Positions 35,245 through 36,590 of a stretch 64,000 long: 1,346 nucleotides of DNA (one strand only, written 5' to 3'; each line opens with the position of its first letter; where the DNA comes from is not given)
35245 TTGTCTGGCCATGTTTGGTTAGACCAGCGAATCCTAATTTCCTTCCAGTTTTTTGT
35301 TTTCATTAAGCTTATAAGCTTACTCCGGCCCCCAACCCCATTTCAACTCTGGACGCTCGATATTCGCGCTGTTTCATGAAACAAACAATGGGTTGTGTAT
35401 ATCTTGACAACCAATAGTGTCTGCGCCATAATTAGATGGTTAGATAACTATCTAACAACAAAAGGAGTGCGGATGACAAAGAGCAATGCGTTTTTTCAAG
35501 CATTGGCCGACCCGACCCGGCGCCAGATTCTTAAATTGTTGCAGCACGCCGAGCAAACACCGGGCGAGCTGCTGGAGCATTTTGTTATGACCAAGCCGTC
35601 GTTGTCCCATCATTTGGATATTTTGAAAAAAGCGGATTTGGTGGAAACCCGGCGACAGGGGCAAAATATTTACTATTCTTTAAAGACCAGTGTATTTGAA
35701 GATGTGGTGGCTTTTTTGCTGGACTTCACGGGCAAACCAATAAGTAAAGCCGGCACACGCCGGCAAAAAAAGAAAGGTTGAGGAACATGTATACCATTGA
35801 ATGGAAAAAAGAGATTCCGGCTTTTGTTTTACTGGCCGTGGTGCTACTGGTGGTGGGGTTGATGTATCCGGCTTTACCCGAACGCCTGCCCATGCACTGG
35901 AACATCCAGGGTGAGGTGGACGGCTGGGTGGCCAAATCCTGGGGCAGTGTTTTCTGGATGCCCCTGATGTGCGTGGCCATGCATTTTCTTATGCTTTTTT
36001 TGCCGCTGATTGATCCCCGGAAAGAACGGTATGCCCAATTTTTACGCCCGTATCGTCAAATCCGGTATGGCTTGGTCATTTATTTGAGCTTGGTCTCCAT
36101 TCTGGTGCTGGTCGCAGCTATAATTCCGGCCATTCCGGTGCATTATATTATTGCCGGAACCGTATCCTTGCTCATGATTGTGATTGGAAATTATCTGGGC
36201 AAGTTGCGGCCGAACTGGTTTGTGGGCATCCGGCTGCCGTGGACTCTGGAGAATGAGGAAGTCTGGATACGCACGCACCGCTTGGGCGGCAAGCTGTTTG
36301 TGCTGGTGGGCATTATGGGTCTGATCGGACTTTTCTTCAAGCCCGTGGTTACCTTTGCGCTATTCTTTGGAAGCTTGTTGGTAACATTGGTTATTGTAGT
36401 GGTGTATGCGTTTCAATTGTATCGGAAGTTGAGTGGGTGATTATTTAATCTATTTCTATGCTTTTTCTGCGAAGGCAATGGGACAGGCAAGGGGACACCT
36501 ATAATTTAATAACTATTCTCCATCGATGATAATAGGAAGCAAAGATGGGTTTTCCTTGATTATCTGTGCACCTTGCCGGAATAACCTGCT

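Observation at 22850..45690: ~23-kb composite defence/TA island with no integrase or tRNA anchor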

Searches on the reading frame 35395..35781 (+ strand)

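Call 5: search_protein_families(library=pfam, proteins=[window:35395-35781:+], max_evalue=0.01)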
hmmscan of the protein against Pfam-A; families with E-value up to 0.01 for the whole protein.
window:35395-35781:+ (128 aa): 5 families
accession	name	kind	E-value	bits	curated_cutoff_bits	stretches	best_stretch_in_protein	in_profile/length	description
PF01022.26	HTH_5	-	3.7e-15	55.9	22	1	39-84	1-46/47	Bacterial regulatory protein, arsR family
PF12840.13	HTH_20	-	1.8e-13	50.6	27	1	37-86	1-51/51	Helix-turn-helix domain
PF12802.13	MarR_2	-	3.2e-06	27.6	27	1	43-88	8-55/61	MarR family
PF01047.28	MarR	-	0.0054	17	24.6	1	47-87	11-51/59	MarR family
PF24035.1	DUF7344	-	0.0089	16.8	27.8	0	34-64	1-31/76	Domain of unknown function (DUF7344)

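Call 61: search_protein_families(library=padloc, proteins=[window:35395-35781:+], max_evalue=0.001)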
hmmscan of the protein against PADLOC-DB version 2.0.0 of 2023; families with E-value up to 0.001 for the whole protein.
window:35395-35781:+ (128 aa): 3 families
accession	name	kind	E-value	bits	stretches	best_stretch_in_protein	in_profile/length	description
PDLC01720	Csa3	-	1.5e-19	68.6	1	32-102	17-96/118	Csa3_1_CAS-I-II-III-IV-V-VI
PDLC01438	Csa3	-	4.1e-16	57.9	1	28-109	136-214/305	"CAS-I,CAS-II,CAS-III,CAS-IV,CAS-V,CAS-VI; associated_signaling"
PDLC04368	PDC-M05A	-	4.7e-05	21.3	1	32-107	5-85/201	-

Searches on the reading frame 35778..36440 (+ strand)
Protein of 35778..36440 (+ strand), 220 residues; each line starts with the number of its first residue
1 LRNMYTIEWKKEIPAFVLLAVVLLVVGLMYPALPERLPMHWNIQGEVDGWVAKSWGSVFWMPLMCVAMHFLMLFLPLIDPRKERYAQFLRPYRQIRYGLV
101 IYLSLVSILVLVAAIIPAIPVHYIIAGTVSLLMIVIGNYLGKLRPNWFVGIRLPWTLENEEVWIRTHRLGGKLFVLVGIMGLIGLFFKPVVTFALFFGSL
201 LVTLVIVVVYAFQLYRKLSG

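Call 5: search_protein_families(library=pfam, proteins=[window:35778-36440:+], max_evalue=0.01)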
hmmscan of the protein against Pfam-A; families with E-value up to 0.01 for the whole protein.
window:35778-36440:+ (220 aa): 2 families
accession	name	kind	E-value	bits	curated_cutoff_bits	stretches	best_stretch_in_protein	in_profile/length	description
PF13630.11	SdpI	-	5.7e-19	68.5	28.2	1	142-210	1-70/71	SdpI/YfhL protein family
PF07853.16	DUF1648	-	5.6e-16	58.4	28.7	1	18-65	2-48/49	Domain of unknown function (DUF1648)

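Call 61: search_protein_families(library=padloc, proteins=[window:35778-36440:+], max_evalue=0.001)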
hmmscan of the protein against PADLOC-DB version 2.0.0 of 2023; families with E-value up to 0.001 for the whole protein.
window:35778-36440:+ (220 aa): 0 families
